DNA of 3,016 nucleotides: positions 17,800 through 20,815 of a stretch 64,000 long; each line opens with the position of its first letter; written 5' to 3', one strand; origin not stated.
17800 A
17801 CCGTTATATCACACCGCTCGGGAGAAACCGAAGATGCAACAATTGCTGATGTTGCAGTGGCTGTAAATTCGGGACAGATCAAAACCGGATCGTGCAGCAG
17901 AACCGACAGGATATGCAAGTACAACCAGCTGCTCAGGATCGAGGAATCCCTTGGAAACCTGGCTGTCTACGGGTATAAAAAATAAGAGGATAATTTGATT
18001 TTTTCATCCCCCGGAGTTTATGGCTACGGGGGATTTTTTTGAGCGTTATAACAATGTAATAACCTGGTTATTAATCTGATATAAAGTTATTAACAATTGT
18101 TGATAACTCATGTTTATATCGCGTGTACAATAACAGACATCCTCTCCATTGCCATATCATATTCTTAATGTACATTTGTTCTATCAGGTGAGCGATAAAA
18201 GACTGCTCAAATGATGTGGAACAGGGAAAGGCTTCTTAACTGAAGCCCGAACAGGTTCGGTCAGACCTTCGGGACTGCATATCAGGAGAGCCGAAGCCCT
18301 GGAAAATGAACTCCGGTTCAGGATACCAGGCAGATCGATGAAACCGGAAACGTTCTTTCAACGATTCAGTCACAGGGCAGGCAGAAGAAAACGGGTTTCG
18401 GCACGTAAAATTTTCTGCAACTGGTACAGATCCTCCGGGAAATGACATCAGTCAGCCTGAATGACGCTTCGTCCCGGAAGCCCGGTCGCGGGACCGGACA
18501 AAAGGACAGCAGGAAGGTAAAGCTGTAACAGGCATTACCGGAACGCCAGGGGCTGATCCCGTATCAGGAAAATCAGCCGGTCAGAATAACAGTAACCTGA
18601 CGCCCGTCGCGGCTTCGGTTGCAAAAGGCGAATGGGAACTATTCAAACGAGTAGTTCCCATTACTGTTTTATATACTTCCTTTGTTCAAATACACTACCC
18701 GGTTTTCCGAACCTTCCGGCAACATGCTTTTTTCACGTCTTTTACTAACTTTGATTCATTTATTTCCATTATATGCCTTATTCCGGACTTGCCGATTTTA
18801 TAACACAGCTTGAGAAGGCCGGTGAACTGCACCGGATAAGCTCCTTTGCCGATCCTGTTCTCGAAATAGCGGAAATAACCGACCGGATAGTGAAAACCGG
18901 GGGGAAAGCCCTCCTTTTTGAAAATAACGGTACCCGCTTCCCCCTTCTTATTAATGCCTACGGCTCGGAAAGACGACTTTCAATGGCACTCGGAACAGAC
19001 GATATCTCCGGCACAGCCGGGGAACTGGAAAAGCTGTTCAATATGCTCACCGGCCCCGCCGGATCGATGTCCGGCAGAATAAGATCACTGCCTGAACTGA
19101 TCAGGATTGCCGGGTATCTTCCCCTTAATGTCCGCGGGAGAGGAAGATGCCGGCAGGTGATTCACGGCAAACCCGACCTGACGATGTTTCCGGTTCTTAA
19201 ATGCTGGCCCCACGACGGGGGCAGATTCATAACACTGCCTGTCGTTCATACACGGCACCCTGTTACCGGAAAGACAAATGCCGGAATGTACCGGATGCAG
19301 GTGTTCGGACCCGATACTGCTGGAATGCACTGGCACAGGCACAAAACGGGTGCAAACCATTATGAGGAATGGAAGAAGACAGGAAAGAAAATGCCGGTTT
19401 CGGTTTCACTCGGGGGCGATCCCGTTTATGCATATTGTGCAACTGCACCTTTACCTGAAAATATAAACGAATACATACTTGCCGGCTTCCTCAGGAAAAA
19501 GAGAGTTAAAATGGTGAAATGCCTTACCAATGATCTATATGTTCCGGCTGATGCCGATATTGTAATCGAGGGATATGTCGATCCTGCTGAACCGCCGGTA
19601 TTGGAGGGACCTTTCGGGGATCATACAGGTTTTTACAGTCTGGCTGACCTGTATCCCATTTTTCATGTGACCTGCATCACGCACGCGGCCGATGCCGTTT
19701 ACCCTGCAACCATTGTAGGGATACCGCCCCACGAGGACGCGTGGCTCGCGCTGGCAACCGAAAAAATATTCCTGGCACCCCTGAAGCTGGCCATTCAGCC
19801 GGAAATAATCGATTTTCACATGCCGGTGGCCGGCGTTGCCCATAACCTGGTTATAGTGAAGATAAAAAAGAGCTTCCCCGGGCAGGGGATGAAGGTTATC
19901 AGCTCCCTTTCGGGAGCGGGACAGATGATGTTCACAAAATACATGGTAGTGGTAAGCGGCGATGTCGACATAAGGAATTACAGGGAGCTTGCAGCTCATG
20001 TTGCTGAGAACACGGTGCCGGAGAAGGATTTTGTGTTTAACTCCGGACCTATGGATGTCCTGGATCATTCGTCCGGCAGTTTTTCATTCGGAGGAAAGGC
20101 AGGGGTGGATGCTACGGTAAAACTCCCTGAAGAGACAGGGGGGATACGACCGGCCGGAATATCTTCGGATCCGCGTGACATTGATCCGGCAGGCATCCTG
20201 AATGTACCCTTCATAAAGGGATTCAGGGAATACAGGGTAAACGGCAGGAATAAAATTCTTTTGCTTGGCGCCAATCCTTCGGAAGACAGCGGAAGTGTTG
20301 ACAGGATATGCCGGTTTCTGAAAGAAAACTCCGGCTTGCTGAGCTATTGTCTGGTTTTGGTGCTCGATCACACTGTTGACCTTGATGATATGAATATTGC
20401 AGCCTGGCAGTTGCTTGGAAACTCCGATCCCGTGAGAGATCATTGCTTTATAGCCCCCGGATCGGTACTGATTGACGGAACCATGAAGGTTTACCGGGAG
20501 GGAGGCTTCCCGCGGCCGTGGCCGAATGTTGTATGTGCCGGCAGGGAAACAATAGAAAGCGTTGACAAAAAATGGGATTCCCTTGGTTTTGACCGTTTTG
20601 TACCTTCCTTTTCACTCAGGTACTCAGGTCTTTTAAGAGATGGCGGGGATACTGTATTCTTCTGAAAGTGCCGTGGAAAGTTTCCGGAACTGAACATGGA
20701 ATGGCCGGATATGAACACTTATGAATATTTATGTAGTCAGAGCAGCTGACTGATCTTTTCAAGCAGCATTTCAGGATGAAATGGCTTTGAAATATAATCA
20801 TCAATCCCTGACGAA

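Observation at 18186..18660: About 470-nt ORF-free, GC-rich, hairpin-dense segment with its own -7 box: candidate large structured ncRNA of unrecognised family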

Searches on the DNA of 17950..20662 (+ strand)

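Call 4: search_rna_families(source=window, start=17950, end=18850, threshold=evalue, max_evalue=10, show_alignments=3)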
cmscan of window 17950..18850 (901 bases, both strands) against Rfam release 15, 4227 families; matches with E-value up to 10: 6.
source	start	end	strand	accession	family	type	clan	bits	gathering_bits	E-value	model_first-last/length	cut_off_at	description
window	17991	18041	+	RF02399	NsiR1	Gene; sRNA;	-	20.6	39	0.19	1-60/60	no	Nitrogen stress-induced RNA 1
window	17955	18041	+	RF00515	PyrR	Cis-reg;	-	20.4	54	3.6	1-115/115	no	PyrR binding site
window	17971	18040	+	RF02371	PyrG_leader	Cis-reg; leader;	-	19.4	65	8.9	1-78/78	no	PyrG leader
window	18031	18096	+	RF03229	mir-1297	Gene; miRNA;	-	19.3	84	0.78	1-77/77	no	mir-1297 microRNA precursor family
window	18642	18707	-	RF01666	rox2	Cis-reg;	-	17.8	55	5.7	1-71/71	no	Drosophila rox2 ncRNA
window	17966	18040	+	RF02837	anti-hemB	Gene; sRNA;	-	13.1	49.5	4.4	1-81/81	no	Burkholderia RNA 7 (anti-hemB)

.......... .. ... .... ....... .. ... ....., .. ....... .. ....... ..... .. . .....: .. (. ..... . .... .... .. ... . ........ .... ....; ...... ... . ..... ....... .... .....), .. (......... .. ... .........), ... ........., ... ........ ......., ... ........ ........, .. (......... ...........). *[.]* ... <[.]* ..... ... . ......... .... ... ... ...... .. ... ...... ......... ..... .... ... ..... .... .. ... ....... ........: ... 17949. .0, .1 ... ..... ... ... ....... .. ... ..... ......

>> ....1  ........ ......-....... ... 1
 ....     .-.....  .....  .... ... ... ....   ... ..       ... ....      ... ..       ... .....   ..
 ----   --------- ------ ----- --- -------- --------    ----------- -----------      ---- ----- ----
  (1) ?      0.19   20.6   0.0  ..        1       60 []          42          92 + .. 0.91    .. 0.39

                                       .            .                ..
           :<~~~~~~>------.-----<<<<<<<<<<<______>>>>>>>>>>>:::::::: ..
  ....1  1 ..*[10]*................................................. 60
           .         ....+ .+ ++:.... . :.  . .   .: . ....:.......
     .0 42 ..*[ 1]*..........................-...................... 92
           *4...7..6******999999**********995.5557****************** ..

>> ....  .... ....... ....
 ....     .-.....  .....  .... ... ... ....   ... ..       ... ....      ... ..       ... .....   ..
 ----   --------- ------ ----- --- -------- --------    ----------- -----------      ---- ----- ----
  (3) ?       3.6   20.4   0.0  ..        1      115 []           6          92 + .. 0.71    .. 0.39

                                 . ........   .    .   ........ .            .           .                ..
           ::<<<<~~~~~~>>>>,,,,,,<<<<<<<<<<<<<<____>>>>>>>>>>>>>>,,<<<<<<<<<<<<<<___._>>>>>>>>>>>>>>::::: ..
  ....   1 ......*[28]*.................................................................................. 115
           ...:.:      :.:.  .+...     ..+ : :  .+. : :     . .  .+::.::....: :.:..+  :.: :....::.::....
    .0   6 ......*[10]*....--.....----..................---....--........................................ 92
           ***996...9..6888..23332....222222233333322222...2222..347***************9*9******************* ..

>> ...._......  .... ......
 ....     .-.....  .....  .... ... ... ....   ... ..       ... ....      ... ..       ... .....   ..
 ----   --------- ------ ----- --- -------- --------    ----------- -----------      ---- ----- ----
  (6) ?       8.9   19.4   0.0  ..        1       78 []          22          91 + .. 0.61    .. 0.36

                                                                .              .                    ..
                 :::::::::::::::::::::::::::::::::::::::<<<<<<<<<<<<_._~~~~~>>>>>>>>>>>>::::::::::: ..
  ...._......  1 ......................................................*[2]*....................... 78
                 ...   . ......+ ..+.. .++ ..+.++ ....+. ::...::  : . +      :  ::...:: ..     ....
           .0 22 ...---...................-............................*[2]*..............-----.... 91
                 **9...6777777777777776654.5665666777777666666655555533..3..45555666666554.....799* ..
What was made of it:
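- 18006..18040 (+): Intrinsic terminator of eno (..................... followed by a T-run). It separates eno from the RNA gene. Only terminator-like sub-threshold Rfam matches fall here (call 4).
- Closest known: Bacterial RNase P RNA. Different: The conserved P4 and CR-I to CR-V sequences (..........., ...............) are absent, and there is no CM hit even at E<=10 (call 4).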

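Call 9: search_dna_similar(query=window:18150-18700:+, collection=phages, mode=distant, max_evalue=0.01)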
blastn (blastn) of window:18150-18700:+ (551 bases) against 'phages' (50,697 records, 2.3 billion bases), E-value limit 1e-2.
No match.

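Call 64: search_rna_families(sources=[L045, L050, L036, L041, L042, L057, L022, L021, L033, L090, L122, L105, L151, L009, L025], threshold=gathering)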
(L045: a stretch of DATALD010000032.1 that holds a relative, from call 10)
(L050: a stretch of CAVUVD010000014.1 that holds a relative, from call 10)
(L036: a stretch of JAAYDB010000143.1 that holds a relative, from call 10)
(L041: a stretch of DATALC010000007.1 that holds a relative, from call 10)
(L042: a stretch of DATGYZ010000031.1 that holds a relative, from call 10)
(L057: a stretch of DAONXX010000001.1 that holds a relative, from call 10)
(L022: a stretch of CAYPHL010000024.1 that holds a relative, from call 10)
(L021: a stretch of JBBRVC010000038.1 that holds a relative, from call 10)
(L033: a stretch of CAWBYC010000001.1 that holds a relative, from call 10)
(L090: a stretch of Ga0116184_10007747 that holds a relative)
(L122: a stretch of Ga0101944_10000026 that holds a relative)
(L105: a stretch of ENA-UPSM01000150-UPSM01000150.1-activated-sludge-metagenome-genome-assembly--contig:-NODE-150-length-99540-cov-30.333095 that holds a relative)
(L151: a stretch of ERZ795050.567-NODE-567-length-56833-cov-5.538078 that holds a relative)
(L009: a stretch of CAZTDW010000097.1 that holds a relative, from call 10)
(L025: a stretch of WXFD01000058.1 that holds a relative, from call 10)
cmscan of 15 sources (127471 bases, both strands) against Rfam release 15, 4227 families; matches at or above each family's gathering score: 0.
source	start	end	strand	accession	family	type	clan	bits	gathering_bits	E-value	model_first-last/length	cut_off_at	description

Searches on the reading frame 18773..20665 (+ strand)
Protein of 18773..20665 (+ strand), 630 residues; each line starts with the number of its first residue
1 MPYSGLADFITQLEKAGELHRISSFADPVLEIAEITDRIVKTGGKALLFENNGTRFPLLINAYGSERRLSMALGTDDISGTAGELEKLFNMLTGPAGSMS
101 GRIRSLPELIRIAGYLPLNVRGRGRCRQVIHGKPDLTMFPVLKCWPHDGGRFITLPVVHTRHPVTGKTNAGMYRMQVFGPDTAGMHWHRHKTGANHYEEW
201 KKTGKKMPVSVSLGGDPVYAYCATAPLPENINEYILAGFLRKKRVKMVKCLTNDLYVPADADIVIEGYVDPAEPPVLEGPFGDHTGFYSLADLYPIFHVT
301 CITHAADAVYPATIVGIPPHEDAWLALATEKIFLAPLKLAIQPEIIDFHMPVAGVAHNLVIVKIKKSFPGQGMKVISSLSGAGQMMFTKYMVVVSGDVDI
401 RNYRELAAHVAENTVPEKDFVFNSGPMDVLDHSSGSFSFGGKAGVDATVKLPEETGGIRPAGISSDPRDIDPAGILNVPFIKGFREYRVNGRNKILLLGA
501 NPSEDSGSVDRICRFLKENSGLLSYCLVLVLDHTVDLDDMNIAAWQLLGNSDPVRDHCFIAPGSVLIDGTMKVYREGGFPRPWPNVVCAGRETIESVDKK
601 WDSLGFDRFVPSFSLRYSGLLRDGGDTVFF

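Call 10: find_related_loci(query=window:18773-20662:+, collection=genome_contigs, flank=4000)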
Query window:18773-20662:+ (630 aa) in genome_contigs; peptide patterns used: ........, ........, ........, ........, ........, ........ (x = any residue, [..] = any of these).
599 stretches matched a pattern (row limit reached: there are more); 81 encode a relative of the query (tblastn E <= 1e-3); the best 80 are kept; 78 distinct loci.
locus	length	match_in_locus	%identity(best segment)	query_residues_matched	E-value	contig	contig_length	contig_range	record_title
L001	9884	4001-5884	82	1-628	0e+0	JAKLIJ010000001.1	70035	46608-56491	MAG: Bacteroidetes bacterium isolate RA.bin84 RA.bin84_1, whole genome shotgun sequence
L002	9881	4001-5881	82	1-627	0e+0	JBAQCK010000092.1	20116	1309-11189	MAG: Bacteroidales bacterium isolate MFD12018_ilm_asm_bin32 k127_69535, whole genome shotgun sequence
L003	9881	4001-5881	80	1-627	0e+0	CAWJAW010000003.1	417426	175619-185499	MAG: uncultured Bacteroidales bacterium isolate MFD04716.bin.1.69 genome assembly, contig: contig_2282, whole genome sho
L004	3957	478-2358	80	1-627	0e+0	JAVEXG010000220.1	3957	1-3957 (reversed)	MAG: Bacteroidales bacterium isolate BF4_167 NODE_88590_length_3957_cov_9.630026_Biofilm4, whole genome shotgun sequence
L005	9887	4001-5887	64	1-628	0e+0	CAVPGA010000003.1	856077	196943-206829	MAG: uncultured Bacteroidales bacterium isolate MFD10007.bin.2.59 genome assembly, contig: contig_25648, whole genome sh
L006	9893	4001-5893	62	1-630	0e+0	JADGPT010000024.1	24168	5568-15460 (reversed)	MAG: Bacteroidales bacterium isolate Chersky.15_30 contig-100_844, whole genome shotgun sequence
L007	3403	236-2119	62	1-628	0e+0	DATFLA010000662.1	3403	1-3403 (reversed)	MAG TPA_asm: Bacteroidales bacterium isolate SMAG_U9185 k141_132854, whole genome shotgun sequence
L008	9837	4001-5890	62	1-629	0e+0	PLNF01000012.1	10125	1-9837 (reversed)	MAG: Bacteroidales bacterium isolate fen_976 73.20120800_E2D.36_contig_21903, whole genome shotgun sequence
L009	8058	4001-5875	62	1-624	0e+0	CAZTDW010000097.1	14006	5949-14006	MAG TPA_asm: uncultured Rikenellaceae bacterium isolate binchicken_co22_24 genome assembly, contig: NODE_4564_length_140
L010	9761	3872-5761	61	1-629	0e+0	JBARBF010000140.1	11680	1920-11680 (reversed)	MAG: Bacteroidales bacterium isolate MFD05764_ilm_asm_bin327 k127_3287024, whole genome shotgun sequence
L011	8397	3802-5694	62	1-630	0e+0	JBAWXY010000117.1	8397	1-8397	MAG: Bacteroidota bacterium isolate ELA075 MAG075_117, whole genome shotgun sequence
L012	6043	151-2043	61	1-630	0e+0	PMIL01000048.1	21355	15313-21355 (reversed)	MAG: Bacteroidales bacterium isolate fen_956 73.20120600_E3D.46_contig_21890, whole genome shotgun sequence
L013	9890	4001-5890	61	1-629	0e+0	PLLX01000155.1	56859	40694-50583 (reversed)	MAG: Bacteroidales bacterium isolate fen_983 73.20120800_E3S.44_contig_53, whole genome shotgun sequence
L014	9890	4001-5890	61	1-630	0e+0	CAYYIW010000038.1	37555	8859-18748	MAG TPA_asm: uncultured Rikenellaceae bacterium isolate binchicken_co94_293 genome assembly, contig: NODE_1394_length_37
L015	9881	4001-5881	61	1-629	0e+0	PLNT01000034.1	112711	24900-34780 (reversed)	MAG: Bacteroidales bacterium isolate fen_974 73.20120800_E1X.13_contig_115, whole genome shotgun sequence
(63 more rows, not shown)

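Call 26: search_protein_families(library=ncbifam, proteins=[window:18773-20662:+], max_evalue=0.01)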
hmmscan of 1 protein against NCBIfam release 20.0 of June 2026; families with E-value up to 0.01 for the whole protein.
window:18773-20662:+ (630 aa): 7 families
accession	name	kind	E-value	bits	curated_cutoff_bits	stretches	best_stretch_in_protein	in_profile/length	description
TIGR03701.1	mena_SCO4490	equivalog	2.9e-170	566.7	495.9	1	8-442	1-433/433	menaquinone biosynthesis decarboxylase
TIGR00148.1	TIGR00148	subfamily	3.6e-121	404.9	244.85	1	8-450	3-438/438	UbiD family decarboxylase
NF008175.0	PRK10922.1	equivalog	5.5e-106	355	788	1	1-457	4-465/497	4-hydroxy-3-polyprenylbenzoate decarboxylase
NF041204.1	VdcC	exception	2.3e-55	187.9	650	1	4-455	2-443/467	non-oxidative hydroxyarylic acid decarboxylases subunit C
TIGR02724.1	phenyl_P_beta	equivalog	4.2e-35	121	468.95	2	131-398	114-386/472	phenylphosphate carboxylase subunit beta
TIGR02723.1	phenyl_P_alpha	equivalog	7e-34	117.3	564.6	1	133-419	124-409/485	phenylphosphate carboxylase subunit alpha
NF041219.1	BagN_FevL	exception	3.5e-28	98.3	1000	1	3-360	17-370/502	bagremycin/ferroverdin biosynthesis UbiD family decarboxylase BagN/FevL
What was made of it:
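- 18773..20665 (+): Neighbouring gene: a UbiD-family menaquinone biosynthesis decarboxylase (SCO4490 type), in a long form with a roughly 175-aa C-terminal extension. TIGR03701 scores 566 bits (call 26).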

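Call 27: search_protein_families(library=pfam, proteins=[window:18773-20662:+], max_evalue=0.01)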
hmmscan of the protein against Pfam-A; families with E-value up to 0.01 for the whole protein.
window:18773-20662:+ (630 aa): 3 families
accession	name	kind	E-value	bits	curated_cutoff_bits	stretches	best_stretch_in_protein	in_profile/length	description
PF01977.22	UbiD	-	2.3e-80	269.1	23.3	1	123-318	7-206/206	3-octaprenyl-4-hydroxybenzoate carboxy-lyase Rift-related domain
PF20696.2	UbiD_C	-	1.3e-38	132.3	24.2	2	324-447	2-127/127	3-octaprenyl-4-hydroxybenzoate carboxy-lyase C-terminal domain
PF20695.2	UbiD_N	-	6.3e-21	74.7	24.3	1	10-78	1-68/78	3-octaprenyl-4-hydroxybenzoate carboxy-lyase N-terminal domain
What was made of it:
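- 18773..20665 (+): Pfam finds UbiD_N, UbiD and UbiD_C, the last matched in two stretches (call 27).
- The enzyme here is an unusual long form (calls 26, 27). The C-terminal extension looks like a second UbiD_C-like repeat, not an RNA-binding domain (call 27).
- Tried and rejected: Pfam matches UbiD_C in two stretches (call 27), and the motif reads like a second UbiD_C-like repeat.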

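Call 47: find_encoding_contigs(protein=window:18773-20665:+, flank=3000, max_places=6)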
Protein window:18773-20665:+ (630 aa): 3 contigs read that carry it; 2 places shown.
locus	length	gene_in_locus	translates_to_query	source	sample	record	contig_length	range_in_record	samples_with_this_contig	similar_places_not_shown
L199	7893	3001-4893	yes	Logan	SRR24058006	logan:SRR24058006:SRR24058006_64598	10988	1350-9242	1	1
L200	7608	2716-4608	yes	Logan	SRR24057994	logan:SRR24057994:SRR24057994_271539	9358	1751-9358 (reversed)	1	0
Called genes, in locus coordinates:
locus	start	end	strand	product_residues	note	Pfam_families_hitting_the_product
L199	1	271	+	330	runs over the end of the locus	PF01193:RNA_pol_L, PF01000:RNA_pol_A_bac, PF03118:RNA_pol_A_CTD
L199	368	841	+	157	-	PF01196:Ribosomal_L17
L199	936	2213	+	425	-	PF03952:Enolase_N, PF00113:Enolase_C, PF13378:MR_MLE_C (weak)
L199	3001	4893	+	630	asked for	PF20695:UbiD_N, PF01977:UbiD, PF20696:UbiD_C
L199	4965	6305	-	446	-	PF00512:HisKA, PF00072:Response_reg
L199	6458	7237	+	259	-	-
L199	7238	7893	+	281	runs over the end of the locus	-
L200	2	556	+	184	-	?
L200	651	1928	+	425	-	PF03952:Enolase_N, PF00113:Enolase_C, PF13378:MR_MLE_C (weak)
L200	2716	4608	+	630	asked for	PF20695:UbiD_N, PF01977:UbiD, PF20696:UbiD_C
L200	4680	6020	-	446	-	PF00512:HisKA, PF00072:Response_reg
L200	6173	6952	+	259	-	-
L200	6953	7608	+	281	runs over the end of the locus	-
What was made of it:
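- Gene callers place nothing here (call 47).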
